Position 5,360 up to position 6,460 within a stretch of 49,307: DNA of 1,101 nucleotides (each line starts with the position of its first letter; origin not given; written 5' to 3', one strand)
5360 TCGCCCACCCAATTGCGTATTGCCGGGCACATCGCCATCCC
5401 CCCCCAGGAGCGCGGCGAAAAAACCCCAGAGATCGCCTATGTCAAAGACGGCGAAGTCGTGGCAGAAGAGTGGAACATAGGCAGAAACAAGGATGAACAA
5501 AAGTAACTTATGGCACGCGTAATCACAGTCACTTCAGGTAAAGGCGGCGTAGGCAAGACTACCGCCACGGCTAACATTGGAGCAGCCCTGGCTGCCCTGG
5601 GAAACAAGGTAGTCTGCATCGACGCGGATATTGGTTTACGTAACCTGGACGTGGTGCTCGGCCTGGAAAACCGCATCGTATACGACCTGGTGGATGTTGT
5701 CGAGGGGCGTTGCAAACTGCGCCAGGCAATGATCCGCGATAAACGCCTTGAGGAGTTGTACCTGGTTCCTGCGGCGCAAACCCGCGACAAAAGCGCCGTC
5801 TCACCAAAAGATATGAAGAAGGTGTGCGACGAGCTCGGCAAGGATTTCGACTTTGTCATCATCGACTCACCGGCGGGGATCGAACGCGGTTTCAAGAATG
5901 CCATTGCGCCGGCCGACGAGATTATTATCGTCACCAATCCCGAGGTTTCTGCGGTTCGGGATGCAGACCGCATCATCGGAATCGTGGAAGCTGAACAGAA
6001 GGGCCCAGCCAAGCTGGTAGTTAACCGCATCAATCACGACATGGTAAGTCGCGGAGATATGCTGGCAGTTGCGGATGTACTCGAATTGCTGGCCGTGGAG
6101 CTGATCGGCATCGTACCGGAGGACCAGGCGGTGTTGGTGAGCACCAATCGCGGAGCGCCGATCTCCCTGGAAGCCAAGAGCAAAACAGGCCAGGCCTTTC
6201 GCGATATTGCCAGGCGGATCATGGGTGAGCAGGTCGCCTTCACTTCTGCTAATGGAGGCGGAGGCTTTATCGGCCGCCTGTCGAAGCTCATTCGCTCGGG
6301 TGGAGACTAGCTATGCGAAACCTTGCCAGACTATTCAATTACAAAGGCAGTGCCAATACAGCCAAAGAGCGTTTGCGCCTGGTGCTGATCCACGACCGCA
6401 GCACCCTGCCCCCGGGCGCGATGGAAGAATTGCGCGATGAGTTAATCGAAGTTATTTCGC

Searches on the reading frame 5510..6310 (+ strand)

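Call 33: search_protein_families(library=pfam, proteins=[window:5510-6310:+], max_evalue=0.000001)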
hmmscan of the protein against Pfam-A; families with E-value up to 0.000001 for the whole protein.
window:5510-6310:+ (266 aa): 6 families
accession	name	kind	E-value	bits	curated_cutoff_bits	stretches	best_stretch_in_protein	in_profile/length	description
PF13614.12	AAA_31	-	4.4e-22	79.3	27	1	3-162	2-167/177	AAA domain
PF01656.29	CbiA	-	1.3e-21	77.3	25.4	1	5-218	1-125/125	CobQ/CobB/MinD/ParA nucleotide binding domain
PF10609.15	ParA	-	9.9e-18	64.9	27.1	1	2-238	3-246/246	NUBPL iron-transfer P-loop NTPase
PF00142.24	Fer4_NifH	-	1e-12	48.5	25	0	112-241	115-248/271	4Fe-4S iron sulfur cluster binding proteins, NifH/frxC family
PF09140.17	MipZ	-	2.3e-11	43.9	20.7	1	4-161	2-144/262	ATPase MipZ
PF06564.18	CBP_BcsQ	-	6.6e-10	39.4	21.3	1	4-148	3-151/234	Cellulose biosynthesis protein BcsQ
